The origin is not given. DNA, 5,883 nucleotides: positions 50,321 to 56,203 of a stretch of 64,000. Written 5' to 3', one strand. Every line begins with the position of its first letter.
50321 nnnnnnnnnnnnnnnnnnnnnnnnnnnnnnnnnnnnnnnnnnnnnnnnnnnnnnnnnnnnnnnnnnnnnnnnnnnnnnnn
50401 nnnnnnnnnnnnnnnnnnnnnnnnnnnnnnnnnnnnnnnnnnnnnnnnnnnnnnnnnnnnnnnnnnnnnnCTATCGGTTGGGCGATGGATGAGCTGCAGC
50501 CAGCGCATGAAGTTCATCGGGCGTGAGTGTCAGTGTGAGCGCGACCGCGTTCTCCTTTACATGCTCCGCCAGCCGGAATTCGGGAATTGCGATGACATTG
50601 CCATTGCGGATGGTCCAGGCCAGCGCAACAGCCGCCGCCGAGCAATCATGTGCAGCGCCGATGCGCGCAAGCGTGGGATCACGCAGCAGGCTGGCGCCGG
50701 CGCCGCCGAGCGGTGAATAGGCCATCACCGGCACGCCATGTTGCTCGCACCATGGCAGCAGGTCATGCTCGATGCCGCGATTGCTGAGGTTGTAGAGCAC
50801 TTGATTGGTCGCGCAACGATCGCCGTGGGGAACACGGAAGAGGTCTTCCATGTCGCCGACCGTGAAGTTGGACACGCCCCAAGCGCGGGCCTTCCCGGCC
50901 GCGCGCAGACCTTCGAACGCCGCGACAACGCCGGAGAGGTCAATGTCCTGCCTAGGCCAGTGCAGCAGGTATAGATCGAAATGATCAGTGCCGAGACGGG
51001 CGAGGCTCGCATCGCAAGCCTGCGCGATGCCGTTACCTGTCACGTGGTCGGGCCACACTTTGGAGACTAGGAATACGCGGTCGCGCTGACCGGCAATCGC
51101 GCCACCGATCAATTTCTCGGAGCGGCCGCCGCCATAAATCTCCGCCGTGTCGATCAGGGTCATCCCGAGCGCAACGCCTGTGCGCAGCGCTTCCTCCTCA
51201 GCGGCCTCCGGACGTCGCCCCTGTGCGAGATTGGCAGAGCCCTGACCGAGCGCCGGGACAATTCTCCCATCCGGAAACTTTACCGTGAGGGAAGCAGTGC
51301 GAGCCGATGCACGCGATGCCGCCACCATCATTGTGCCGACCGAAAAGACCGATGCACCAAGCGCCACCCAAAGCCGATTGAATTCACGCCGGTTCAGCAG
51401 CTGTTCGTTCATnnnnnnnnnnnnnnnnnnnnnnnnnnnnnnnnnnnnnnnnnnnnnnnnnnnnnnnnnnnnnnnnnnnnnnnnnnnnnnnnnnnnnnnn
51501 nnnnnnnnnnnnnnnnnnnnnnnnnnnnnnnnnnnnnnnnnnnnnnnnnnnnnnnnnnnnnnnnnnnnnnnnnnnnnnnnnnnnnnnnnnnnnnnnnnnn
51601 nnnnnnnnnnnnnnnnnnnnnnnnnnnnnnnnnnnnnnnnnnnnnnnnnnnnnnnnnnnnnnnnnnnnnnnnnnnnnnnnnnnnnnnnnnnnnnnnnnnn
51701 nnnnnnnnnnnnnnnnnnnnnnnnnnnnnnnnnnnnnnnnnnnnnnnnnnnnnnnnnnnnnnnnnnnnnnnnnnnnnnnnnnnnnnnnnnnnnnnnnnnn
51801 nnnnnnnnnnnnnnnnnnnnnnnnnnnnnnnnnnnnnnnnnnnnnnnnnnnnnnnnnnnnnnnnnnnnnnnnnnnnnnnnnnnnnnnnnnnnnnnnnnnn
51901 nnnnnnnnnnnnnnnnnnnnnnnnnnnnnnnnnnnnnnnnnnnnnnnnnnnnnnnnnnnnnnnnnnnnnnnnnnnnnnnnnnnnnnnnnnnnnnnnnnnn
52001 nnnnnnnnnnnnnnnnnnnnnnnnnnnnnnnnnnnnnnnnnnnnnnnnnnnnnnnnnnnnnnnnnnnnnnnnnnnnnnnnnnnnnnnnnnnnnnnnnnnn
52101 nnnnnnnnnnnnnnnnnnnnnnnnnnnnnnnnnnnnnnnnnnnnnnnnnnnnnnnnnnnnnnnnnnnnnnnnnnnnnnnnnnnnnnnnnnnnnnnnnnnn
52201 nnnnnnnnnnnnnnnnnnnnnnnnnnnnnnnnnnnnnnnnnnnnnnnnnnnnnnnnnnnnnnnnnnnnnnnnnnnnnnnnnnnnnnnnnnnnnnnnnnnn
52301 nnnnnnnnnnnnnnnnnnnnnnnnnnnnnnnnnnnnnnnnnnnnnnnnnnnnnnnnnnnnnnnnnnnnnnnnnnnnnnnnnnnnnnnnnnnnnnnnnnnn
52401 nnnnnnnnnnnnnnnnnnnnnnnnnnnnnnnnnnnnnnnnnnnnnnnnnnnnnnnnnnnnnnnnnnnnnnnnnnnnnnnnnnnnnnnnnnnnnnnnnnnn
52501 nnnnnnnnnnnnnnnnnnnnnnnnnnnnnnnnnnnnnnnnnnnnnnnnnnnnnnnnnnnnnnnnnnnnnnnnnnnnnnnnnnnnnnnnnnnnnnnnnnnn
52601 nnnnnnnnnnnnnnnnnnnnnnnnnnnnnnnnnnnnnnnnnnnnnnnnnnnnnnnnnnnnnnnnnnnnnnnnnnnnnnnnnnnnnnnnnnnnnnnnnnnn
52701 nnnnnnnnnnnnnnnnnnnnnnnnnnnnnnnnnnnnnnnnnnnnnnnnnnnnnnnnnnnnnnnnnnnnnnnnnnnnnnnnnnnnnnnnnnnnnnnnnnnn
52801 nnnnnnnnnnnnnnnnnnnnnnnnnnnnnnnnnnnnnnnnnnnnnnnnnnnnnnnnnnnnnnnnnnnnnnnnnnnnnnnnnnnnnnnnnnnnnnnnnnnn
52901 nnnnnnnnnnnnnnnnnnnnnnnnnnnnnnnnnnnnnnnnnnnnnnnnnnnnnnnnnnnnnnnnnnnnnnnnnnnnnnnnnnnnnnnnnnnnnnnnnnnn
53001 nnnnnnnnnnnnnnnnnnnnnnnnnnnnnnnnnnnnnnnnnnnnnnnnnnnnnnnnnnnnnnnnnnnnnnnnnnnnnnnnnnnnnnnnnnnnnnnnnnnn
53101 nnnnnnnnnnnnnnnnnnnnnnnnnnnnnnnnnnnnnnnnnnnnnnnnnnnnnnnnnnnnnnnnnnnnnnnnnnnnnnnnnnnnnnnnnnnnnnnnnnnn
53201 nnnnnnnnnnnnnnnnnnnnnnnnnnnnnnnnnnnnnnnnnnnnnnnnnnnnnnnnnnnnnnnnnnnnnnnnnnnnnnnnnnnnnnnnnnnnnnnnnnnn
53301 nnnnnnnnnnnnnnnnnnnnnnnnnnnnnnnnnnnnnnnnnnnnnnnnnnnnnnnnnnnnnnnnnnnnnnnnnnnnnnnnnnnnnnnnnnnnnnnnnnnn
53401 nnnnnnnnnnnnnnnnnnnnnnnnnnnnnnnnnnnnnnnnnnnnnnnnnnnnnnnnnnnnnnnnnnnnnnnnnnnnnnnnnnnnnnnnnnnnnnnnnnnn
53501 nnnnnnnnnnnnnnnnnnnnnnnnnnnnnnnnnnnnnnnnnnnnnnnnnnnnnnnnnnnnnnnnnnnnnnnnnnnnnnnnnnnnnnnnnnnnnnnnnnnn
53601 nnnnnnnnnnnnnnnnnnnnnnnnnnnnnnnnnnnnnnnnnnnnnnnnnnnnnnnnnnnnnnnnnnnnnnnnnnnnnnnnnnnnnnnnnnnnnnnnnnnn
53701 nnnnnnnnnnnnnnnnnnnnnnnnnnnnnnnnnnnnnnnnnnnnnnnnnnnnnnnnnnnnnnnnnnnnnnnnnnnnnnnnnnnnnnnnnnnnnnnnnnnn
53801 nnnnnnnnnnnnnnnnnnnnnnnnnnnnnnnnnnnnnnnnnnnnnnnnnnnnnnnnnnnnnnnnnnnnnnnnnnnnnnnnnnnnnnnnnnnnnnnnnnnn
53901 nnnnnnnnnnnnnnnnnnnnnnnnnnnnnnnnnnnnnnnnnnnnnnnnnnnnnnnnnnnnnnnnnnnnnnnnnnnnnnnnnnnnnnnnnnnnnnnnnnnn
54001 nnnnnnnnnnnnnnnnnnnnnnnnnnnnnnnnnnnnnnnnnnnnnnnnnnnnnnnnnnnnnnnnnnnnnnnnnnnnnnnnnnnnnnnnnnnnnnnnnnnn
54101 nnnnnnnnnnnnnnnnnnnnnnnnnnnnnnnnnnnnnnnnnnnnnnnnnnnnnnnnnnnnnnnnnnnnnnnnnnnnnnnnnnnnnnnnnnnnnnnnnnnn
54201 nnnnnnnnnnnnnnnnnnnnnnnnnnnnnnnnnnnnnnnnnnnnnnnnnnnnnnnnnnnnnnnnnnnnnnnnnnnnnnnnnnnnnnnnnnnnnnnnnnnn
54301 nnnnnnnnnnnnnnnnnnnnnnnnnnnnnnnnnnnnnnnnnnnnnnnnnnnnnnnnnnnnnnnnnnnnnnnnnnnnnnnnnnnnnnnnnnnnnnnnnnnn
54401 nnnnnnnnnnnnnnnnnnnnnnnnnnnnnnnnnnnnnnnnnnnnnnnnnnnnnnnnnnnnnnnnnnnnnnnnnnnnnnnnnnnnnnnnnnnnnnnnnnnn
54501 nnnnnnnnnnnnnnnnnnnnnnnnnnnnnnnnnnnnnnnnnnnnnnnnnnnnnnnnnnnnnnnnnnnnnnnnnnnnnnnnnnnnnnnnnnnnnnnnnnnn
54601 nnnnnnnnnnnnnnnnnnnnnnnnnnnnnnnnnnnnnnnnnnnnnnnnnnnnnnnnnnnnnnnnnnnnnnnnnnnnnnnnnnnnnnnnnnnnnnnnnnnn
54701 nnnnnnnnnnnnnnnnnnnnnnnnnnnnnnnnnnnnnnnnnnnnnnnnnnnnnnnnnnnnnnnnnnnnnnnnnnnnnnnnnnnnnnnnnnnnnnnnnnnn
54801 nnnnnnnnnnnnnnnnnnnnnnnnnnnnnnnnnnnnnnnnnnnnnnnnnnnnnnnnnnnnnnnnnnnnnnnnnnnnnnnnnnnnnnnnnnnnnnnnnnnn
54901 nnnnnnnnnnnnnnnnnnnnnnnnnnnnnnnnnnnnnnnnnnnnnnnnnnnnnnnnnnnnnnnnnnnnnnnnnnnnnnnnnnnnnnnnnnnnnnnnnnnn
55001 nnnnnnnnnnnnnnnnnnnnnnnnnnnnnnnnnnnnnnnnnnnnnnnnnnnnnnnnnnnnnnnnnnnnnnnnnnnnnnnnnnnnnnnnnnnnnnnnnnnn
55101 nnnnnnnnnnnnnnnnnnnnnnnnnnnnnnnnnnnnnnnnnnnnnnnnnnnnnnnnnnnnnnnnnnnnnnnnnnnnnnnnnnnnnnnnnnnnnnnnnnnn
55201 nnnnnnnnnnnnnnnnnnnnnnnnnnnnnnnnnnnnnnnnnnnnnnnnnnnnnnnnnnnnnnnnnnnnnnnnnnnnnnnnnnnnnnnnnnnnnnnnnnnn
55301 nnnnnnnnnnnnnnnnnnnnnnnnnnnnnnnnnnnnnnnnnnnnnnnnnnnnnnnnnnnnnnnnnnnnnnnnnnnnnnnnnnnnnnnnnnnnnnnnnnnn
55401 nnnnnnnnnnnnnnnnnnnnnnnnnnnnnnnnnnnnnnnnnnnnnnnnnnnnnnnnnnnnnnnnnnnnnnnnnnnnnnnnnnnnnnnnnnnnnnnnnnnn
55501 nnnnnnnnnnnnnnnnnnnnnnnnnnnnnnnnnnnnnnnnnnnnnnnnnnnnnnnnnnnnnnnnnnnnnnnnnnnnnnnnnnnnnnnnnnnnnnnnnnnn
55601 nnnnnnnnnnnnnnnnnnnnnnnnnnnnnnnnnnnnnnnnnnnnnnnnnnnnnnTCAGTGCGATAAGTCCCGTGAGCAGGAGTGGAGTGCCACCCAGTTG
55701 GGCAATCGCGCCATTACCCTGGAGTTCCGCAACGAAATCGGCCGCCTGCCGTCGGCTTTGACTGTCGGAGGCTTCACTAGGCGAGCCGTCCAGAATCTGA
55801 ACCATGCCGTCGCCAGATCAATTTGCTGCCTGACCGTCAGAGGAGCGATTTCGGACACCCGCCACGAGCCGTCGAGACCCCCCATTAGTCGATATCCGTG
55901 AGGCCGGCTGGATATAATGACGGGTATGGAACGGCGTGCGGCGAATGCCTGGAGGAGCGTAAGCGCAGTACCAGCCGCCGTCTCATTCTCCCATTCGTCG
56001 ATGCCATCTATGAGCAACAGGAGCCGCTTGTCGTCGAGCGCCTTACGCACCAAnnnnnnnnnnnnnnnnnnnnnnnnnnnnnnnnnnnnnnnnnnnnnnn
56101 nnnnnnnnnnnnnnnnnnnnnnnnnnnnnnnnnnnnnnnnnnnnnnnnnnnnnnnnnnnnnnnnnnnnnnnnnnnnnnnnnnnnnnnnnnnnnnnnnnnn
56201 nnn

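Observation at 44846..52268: Two ~430-bp direct repeats with an AT-rich promoter-like core bracket a 6.5-kb envelope-lipid module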

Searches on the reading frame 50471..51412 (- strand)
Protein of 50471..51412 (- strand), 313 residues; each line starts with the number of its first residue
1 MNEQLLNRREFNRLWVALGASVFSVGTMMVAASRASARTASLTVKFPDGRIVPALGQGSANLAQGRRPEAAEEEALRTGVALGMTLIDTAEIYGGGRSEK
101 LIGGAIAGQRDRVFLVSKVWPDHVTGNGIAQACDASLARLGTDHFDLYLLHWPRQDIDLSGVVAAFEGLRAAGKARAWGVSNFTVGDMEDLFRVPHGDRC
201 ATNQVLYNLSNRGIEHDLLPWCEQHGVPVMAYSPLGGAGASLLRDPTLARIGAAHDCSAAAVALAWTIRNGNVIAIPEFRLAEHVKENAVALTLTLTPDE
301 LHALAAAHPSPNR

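Call 24: search_protein_families(library=pfam, proteins=[window:50471-51412:-], max_evalue=0.01)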
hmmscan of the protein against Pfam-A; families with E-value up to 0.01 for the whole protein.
window:50471-51412:- (313 aa): 1 family
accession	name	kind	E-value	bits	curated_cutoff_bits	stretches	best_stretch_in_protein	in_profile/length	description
PF00248.27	Aldo_ket_red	-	1e-54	186.1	24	1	55-306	2-288/291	Aldo/keto reductase family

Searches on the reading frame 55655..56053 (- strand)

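Call 70: search_protein_families(library=pfam, proteins=[window:55655-56053:-], max_evalue=0.01)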
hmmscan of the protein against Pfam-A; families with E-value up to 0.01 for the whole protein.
window:55655-56053:- (132 aa): 1 family
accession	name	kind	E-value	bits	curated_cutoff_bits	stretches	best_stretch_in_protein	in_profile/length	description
PF05729.18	NACHT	-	7.4e-05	23.1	26.7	1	9-86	81-165/167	NACHT domain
